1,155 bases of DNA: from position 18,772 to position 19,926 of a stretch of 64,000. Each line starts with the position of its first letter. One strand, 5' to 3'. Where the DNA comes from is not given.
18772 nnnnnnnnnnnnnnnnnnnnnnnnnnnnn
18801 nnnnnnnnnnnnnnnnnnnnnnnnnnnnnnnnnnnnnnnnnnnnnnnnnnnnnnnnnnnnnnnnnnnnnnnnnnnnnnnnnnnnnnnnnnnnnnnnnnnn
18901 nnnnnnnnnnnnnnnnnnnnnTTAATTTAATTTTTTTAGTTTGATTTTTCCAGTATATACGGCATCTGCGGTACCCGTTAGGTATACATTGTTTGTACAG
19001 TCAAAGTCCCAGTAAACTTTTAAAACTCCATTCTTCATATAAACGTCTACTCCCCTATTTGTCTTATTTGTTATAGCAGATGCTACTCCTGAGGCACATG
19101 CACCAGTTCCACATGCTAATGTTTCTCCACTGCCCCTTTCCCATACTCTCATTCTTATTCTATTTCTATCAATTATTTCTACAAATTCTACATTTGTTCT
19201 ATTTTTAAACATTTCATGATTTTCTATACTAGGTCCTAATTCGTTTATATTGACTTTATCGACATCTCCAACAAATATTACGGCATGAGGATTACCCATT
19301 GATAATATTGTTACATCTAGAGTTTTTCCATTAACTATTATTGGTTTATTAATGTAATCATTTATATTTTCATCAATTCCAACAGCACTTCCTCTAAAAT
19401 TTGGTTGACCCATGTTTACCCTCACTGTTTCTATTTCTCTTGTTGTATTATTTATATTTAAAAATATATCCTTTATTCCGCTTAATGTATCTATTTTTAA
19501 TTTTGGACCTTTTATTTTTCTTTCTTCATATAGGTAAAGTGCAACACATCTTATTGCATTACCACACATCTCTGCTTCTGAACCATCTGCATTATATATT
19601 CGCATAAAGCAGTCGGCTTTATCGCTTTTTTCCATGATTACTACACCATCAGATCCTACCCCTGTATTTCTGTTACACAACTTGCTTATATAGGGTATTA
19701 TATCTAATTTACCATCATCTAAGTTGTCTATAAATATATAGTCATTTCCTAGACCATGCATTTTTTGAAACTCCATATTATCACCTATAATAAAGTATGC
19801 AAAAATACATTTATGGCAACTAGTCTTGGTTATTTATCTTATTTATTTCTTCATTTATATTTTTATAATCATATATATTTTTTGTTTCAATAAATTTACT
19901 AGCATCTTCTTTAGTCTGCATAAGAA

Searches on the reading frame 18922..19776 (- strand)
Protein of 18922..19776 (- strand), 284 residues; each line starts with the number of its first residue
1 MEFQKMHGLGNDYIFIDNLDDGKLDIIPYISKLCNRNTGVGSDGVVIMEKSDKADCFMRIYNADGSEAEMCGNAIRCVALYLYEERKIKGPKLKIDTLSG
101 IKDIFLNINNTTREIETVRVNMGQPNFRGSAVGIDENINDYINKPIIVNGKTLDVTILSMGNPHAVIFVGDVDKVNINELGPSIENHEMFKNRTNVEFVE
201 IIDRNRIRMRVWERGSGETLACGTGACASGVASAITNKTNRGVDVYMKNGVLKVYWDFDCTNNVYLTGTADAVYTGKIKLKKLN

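Call 9: find_encoding_contigs(protein=window:18922-19776:-, flank=10000, max_places=10)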
Protein window:18922-19776:- (284 aa): no gene with exactly this product is on record in the collection.
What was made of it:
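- Tried and rejected: An exact look-up of the window's DapF protein found no record (call 9).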

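Call 11: find_homologous_proteins(query=window:18922-19776:-, max_evalue=1e-40)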
Query window:18922-19776:- (284 aa): 7948 proteins with E <= 1e-40 among 8000 candidates; the best 120 are listed.
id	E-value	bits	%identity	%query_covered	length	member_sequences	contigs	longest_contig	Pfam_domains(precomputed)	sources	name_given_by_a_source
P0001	4.6e-165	566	88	98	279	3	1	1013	PF02567.22,PF01678.25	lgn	-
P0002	3.4e-158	544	85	100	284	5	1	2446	PF02567.22,PF01678.25,PF26317.1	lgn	-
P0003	1.8e-155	535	81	100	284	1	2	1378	PF02567.22,PF01678.25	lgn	-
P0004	6.9e-145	500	78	98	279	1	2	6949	PF02567.22,PF01678.25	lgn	-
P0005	5.1e-144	497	77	98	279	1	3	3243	PF02567.22,PF01678.25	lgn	-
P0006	1.3e-141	489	76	98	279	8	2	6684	PF02567.22,PF01678.25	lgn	-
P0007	1.7e-141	489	75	99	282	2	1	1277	PF02567.22,PF01678.25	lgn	-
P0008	4.2e-139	481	74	100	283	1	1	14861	PF02567.22,PF01678.25,PF26317.1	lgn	-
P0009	2.3e-138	479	75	99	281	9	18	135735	PF02567.22,PF01678.25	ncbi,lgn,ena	-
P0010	2.6e-135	468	73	100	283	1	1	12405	PF02567.22,PF01678.25,PF26317.1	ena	-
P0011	1.7e-99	351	41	99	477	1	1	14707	PF01678.25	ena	-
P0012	4.3e-85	304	52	98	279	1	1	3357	PF02567.22,PF01678.25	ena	-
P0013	7.1e-85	303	49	98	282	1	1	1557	PF01678.25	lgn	-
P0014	8.9e-85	303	49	98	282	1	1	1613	PF01678.25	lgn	-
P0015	1.6e-84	302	48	100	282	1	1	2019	PF01678.25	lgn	-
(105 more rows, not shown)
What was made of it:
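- Tried and rejected: Relatives had to be reached through homologous proteins (call 11).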

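Call 12: find_encoding_contigs(protein=P0009, flank=6000, max_places=6)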
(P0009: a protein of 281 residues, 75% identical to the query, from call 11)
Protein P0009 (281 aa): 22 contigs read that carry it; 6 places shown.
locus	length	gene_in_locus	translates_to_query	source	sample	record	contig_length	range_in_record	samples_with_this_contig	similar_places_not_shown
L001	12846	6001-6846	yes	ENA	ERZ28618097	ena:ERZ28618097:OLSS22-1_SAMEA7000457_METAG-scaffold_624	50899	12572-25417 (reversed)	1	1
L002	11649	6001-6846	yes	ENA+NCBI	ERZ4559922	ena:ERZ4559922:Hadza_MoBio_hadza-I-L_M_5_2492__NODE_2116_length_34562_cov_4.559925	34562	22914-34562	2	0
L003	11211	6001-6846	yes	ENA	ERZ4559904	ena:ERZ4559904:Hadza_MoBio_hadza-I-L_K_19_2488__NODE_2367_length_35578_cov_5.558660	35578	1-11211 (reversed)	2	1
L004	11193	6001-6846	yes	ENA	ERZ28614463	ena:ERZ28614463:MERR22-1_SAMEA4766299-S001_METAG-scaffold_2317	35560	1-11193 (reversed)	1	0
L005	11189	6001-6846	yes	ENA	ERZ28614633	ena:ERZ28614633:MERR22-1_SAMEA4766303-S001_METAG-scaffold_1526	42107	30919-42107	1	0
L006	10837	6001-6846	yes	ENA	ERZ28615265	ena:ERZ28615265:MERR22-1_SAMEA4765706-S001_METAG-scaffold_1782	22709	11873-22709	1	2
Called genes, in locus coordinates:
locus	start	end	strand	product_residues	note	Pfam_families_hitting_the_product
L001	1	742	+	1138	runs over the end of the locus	PF01855:POR_N, PF17147:PFOR_II, PF01558:POR, PF10371:EKR, PF13183:Fer4_8 (weak), PF12838:Fer4_7, PF13484:Fer4_16, PF02775:TPP_enzyme_C, +3 more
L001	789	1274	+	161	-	-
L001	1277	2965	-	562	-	-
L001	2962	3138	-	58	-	-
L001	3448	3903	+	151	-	-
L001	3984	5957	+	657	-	PF17191:RecG_wedge, PF04851:ResIII, PF00270:DEAD, PF22590:Cas3-like_C_2 (faint), PF00271:Helicase_C, PF19833:RecG_dom3_C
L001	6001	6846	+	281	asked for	PF01678:DAP_epimerase, PF02567:PhzC-PhzF (weak), PF01678:DAP_epimerase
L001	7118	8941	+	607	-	PF01381:HTH_3, PF12844:HTH_19 (weak), PF13560:HTH_31 (weak)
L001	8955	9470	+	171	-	-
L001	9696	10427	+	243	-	PF00132:Hexapep, PF14602:Hexapep_2 (weak)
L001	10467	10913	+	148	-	PF00583:Acetyltransf_1, PF13673:Acetyltransf_10, PF13508:Acetyltransf_7, PF08445:FR47 (weak)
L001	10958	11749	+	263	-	PF00702:Hydrolase (faint), PF05116:S6PP (weak), PF08282:Hydrolase_3, PF13419:HAD_2 (faint)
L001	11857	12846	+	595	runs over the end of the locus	PF01966:HD, PF21447:Ppx-GppA_III (weak)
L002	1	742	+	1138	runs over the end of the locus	PF01855:POR_N, PF17147:PFOR_II, PF01558:POR, PF10371:EKR, PF13183:Fer4_8 (weak), PF12838:Fer4_7, PF13484:Fer4_16, PF02775:TPP_enzyme_C, +3 more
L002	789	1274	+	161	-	-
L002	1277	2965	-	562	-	-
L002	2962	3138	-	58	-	-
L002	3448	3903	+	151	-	-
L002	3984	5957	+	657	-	PF17191:RecG_wedge, PF04851:ResIII, PF00270:DEAD, PF22590:Cas3-like_C_2 (faint), PF00271:Helicase_C, PF19833:RecG_dom3_C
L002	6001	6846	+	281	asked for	PF01678:DAP_epimerase, PF02567:PhzC-PhzF (weak), PF01678:DAP_epimerase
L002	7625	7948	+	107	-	-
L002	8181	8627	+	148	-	-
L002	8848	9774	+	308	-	PF02661:Fic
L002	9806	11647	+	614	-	?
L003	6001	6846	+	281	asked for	PF01678:DAP_epimerase, PF02567:PhzC-PhzF (weak), PF01678:DAP_epimerase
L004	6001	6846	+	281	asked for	PF01678:DAP_epimerase, PF02567:PhzC-PhzF (weak), PF01678:DAP_epimerase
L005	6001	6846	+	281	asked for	PF01678:DAP_epimerase, PF02567:PhzC-PhzF (weak), PF01678:DAP_epimerase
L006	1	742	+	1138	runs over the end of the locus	PF01855:POR_N, PF17147:PFOR_II, PF01558:POR, PF10371:EKR, PF13183:Fer4_8 (weak), PF12838:Fer4_7, PF13484:Fer4_16, PF02775:TPP_enzyme_C, +3 more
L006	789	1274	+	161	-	-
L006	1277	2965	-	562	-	-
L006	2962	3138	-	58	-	-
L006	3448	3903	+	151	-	-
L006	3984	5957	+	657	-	PF17191:RecG_wedge, PF04851:ResIII, PF00270:DEAD, PF22590:Cas3-like_C_2 (faint), PF00271:Helicase_C, PF19833:RecG_dom3_C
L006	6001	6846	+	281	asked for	PF01678:DAP_epimerase, PF02567:PhzC-PhzF (weak), PF01678:DAP_epimerase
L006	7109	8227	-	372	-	PF00589:Phage_integrase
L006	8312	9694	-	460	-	PF01076:Mob_Pre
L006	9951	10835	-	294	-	?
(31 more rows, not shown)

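Call 13: find_encoding_contigs(protein=P0008, flank=6000, max_places=3)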
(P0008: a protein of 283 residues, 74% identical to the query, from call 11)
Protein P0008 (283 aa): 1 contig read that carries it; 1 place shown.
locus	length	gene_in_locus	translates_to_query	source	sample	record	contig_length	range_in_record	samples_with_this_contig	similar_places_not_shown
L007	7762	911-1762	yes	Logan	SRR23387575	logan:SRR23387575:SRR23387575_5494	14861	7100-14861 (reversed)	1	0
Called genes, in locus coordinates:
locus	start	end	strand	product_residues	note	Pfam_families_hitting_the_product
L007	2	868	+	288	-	?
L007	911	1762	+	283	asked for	PF01678:DAP_epimerase, PF26317:CntK_N (weak), PF02567:PhzC-PhzF (weak), PF01678:DAP_epimerase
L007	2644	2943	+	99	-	-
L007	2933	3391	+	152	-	-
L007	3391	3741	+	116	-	PF14058:PcfK (weak)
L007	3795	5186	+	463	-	PF14284:PcfJ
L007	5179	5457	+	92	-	-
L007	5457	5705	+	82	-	-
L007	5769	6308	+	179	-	-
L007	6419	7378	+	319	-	PF00589:Phage_integrase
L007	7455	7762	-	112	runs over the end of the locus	PF01381:HTH_3, PF13560:HTH_31 (faint)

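Call 14: find_encoding_contigs(protein=P0010, flank=6000, max_places=3)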
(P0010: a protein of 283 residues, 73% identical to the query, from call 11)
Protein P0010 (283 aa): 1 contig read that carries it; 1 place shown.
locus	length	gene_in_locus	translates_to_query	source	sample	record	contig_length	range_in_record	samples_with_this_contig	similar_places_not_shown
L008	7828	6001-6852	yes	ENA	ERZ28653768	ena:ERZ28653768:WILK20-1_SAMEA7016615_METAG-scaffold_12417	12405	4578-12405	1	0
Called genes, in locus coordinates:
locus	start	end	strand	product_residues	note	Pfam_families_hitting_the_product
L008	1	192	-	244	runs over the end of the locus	-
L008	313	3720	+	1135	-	PF01855:POR_N, PF17147:PFOR_II, PF01558:POR, PF10371:EKR, PF13183:Fer4_8 (weak), PF12838:Fer4_7 (weak), PF13187:Fer4_9 (weak), PF02775:TPP_enzyme_C, +6 more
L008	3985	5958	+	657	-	PF17191:RecG_wedge, PF04851:ResIII, PF00270:DEAD, PF22590:Cas3-like_C_2 (faint), PF00271:Helicase_C, PF19833:RecG_dom3_C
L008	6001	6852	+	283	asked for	PF01678:DAP_epimerase, PF26317:CntK_N (weak), PF02567:PhzC-PhzF (weak), PF01678:DAP_epimerase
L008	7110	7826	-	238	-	?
